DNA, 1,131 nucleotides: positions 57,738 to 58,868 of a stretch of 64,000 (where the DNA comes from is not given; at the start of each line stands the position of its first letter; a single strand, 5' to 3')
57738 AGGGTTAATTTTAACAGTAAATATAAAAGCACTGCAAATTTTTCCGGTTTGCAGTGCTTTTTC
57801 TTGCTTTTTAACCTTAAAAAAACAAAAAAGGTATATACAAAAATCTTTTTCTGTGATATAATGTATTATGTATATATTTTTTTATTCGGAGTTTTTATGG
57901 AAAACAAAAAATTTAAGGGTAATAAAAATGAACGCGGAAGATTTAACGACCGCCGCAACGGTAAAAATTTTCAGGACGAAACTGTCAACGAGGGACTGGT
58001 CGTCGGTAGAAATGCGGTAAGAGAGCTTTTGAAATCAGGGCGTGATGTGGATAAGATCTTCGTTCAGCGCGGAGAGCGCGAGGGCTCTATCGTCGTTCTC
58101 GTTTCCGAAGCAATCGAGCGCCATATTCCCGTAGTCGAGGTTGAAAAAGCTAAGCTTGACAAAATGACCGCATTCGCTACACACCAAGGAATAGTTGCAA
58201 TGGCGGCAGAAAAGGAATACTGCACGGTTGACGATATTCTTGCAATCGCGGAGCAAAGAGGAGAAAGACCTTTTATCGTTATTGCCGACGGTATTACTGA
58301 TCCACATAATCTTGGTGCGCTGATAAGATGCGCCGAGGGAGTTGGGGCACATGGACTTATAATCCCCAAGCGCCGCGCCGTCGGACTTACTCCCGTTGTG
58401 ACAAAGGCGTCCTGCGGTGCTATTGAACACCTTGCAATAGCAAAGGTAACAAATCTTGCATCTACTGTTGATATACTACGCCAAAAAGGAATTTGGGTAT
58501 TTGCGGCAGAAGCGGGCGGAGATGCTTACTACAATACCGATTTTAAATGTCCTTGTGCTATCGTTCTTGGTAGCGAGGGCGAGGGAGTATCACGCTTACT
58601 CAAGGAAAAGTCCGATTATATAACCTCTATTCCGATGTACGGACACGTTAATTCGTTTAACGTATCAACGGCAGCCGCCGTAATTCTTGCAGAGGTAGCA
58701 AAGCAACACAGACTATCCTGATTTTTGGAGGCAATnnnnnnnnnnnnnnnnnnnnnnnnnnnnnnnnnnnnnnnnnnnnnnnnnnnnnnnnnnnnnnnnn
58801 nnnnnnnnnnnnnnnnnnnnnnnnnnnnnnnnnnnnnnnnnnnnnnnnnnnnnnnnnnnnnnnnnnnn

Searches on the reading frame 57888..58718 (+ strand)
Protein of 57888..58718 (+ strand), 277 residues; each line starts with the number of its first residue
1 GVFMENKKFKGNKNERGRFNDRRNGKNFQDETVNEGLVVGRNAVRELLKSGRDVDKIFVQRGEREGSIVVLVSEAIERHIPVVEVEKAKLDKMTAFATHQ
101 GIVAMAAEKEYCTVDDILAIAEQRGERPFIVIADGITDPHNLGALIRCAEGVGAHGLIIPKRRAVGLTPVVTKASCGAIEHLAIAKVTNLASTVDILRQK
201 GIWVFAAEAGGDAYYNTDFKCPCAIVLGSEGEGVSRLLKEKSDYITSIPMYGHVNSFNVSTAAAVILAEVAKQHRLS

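Call 56: search_protein_families(library=pfam, proteins=[window:57888-58718:+], max_evalue=0.00001)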
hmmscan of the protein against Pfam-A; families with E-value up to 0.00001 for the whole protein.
window:57888-58718:+ (277 aa): 2 families
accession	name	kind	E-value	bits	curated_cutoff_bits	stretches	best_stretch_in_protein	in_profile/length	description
PF00588.24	SpoU_methylase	-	6.6e-41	140.2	29.7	1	129-267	2-141/142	SpoU rRNA Methylase family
PF08032.17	SpoU_sub_bind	-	9.3e-19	68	22.8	1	37-111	1-75/76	RNA 2'-O ribose methyltransferase substrate binding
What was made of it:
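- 57897..58721 (+): Upstream cassette partner: an RlmB/TrmH-type RNA 2'-O-methyltransferase gene (SpoU_sub_bind + SpoU_methylase). Its stop codon lies 14 nt before the X start. Pfam (call 56).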
